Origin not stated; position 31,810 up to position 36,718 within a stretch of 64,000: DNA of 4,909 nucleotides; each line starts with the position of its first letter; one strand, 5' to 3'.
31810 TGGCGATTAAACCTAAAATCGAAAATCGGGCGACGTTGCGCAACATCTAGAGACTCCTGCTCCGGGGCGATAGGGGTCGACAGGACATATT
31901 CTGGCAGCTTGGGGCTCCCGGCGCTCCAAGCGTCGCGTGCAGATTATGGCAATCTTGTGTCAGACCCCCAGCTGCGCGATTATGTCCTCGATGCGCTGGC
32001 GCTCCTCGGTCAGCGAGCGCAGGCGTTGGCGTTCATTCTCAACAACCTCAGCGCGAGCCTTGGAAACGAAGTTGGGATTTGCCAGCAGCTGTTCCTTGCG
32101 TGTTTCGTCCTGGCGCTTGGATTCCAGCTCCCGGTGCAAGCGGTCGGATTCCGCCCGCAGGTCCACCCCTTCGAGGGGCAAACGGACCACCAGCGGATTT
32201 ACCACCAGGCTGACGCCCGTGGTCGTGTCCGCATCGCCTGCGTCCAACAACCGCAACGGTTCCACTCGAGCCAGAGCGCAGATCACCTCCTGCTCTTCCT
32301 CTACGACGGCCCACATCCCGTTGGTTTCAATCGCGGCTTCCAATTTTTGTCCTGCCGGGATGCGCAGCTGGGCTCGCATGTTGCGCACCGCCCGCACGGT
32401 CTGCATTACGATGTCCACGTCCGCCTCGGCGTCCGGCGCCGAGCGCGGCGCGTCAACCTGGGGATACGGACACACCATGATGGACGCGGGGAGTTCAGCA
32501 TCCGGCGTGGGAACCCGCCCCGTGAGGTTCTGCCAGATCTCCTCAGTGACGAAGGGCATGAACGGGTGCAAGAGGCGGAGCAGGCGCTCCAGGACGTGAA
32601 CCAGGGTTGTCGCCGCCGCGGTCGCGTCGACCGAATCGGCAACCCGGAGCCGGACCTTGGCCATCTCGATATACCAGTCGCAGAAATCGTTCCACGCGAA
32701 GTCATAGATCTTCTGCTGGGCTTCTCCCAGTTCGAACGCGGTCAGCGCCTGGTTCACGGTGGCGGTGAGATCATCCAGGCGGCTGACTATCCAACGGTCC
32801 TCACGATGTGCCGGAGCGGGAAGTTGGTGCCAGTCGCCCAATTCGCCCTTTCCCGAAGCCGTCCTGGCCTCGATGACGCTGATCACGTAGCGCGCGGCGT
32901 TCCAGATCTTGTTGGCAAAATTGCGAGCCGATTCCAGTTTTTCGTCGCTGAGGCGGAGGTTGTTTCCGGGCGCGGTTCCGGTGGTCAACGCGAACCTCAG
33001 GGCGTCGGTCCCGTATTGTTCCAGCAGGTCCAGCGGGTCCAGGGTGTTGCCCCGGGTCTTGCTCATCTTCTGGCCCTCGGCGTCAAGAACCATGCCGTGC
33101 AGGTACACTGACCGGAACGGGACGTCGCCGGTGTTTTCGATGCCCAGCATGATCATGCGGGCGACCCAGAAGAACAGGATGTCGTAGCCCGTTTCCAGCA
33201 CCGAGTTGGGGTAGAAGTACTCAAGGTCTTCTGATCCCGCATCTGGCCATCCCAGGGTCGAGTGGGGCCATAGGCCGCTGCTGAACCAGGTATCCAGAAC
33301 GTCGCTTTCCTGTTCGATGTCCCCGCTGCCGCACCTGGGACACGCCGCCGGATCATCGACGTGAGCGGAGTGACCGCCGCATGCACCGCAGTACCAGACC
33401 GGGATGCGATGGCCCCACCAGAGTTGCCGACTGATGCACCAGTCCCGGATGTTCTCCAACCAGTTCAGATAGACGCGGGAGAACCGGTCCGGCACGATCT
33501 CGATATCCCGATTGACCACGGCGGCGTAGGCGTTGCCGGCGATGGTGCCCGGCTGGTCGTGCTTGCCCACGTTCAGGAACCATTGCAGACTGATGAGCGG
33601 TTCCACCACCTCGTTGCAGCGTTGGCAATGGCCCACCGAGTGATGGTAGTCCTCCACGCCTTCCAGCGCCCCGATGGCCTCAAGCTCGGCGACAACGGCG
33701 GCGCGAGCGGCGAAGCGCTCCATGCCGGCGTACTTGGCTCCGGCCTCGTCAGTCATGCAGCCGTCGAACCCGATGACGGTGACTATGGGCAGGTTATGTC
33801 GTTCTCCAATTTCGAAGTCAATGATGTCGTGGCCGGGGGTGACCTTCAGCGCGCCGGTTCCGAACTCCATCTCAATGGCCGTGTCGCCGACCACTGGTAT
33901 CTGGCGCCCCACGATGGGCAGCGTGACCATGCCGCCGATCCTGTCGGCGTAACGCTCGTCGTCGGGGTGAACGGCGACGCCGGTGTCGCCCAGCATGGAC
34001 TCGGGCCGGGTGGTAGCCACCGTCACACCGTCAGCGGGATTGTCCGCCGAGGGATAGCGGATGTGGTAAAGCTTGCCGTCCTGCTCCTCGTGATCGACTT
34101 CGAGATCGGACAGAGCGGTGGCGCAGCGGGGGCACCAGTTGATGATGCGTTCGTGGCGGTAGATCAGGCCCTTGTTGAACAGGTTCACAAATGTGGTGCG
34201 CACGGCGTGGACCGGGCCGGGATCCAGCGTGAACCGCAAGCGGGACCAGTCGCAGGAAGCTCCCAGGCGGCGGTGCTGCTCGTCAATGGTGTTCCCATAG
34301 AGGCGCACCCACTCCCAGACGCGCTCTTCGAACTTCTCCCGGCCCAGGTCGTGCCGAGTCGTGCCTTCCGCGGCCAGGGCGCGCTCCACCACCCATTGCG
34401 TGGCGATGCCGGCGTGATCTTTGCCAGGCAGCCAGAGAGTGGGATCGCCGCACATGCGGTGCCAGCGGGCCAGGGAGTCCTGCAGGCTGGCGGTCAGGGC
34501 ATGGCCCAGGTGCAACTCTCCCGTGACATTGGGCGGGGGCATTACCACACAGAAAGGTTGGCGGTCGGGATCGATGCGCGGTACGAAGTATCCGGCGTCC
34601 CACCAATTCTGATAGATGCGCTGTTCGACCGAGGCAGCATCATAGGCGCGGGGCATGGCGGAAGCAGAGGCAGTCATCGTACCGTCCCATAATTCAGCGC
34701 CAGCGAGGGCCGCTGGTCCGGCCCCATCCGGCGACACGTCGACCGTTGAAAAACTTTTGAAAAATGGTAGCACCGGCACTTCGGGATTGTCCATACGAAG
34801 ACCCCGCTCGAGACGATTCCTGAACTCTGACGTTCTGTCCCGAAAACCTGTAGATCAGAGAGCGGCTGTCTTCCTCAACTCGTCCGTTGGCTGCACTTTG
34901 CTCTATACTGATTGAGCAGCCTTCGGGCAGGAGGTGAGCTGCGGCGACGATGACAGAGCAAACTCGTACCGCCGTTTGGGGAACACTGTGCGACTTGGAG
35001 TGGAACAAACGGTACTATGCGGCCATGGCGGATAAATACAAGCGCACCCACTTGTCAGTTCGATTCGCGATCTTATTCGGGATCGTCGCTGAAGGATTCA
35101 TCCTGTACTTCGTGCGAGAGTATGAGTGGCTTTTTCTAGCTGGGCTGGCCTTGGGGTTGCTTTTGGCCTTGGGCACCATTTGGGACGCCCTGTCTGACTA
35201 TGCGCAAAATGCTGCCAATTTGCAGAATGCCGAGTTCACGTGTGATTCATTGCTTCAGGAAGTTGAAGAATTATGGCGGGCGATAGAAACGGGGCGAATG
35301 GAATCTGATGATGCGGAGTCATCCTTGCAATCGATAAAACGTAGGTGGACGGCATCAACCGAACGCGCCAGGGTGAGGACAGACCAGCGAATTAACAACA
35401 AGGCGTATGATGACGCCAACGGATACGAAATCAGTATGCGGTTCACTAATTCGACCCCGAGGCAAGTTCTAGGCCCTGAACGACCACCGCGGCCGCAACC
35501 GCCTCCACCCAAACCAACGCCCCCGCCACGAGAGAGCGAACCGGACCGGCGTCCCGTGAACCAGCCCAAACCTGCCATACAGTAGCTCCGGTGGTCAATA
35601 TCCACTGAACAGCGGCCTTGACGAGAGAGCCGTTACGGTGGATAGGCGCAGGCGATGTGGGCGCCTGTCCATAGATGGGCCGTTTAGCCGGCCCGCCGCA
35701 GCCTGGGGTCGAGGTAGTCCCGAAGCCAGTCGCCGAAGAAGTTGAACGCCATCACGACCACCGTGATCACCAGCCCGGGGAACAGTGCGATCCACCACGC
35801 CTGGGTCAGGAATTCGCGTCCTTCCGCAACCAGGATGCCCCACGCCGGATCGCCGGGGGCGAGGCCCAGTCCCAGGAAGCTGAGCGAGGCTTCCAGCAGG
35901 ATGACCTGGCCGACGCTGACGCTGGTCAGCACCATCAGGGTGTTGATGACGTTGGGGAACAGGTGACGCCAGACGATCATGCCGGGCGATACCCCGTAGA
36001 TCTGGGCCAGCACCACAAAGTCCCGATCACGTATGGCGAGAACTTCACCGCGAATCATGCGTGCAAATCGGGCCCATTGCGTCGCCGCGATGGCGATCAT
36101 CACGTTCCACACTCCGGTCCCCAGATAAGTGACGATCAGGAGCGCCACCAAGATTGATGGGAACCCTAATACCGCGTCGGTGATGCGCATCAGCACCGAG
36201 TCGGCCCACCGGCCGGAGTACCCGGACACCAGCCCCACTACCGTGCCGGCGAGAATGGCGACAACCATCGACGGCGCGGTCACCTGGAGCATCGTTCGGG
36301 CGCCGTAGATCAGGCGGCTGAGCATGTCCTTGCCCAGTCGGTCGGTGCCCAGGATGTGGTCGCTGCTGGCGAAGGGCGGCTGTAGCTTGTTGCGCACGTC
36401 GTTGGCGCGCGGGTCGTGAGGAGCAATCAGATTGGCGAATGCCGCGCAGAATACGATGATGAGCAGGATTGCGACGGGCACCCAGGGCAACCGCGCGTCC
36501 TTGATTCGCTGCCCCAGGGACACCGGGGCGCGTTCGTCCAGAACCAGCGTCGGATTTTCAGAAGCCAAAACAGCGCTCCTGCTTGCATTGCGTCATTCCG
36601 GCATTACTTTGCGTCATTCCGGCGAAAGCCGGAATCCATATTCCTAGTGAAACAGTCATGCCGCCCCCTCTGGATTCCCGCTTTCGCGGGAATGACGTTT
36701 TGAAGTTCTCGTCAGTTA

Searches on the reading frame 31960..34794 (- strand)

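Call 25: search_protein_families(library=pfam, proteins=[window:31960-34794:-], max_evalue=0.001)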
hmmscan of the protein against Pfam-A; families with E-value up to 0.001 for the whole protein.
window:31960-34794:- (944 aa): 6 families
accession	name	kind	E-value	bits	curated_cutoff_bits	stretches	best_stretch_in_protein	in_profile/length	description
PF00133.28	tRNA-synt_1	-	5.6e-131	437.5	22.7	1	60-615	2-413/414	tRNA synthetases class I (I, L, M and V)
PF08264.19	Anticodon_1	-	1.8e-42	145.2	25.1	1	666-821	1-147/148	Anticodon-binding domain of tRNA ligase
PF09334.17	tRNA-synt_1g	-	9.1e-19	67.9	20.1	2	561-625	313-376/391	tRNA synthetases class I (M)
PF10458.14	Val_tRNA-synt_C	-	1.1e-10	42.1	25.9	1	878-943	1-66/66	Valyl tRNA synthetase tRNA binding arm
PF13603.12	tRNA-synt_1_2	-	9.4e-08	32.2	25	1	287-343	86-142/185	Leucyl-tRNA synthetase, editing domain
PF01406.26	tRNA-synt_1e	-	2e-05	24.5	27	1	556-624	233-300/301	tRNA synthetases class I (C) catalytic domain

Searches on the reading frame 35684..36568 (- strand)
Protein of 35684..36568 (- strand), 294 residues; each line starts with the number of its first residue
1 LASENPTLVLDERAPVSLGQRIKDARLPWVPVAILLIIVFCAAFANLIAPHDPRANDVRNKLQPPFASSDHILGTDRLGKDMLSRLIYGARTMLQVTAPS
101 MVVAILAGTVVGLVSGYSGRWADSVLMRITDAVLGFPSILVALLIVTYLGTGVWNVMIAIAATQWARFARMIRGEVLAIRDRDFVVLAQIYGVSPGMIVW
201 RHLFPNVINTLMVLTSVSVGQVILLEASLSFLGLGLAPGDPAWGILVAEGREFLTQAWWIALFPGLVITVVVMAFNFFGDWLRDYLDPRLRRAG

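Call 25: search_protein_families(library=pfam, proteins=[window:35684-36568:-], max_evalue=0.001)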
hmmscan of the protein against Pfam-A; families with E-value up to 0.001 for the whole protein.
window:35684-36568:- (294 aa): 2 families
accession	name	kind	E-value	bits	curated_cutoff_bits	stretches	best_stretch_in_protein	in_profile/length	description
PF00528.27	BPD_transp_1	-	4e-35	121.6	26.4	1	108-292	1-184/184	Binding-protein-dependent transport system inner membrane component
PF12911.12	OppC_N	-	3.8e-08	33.5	23.9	1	26-65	14-53/53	N-terminal TM domain of oligopeptide transport permease C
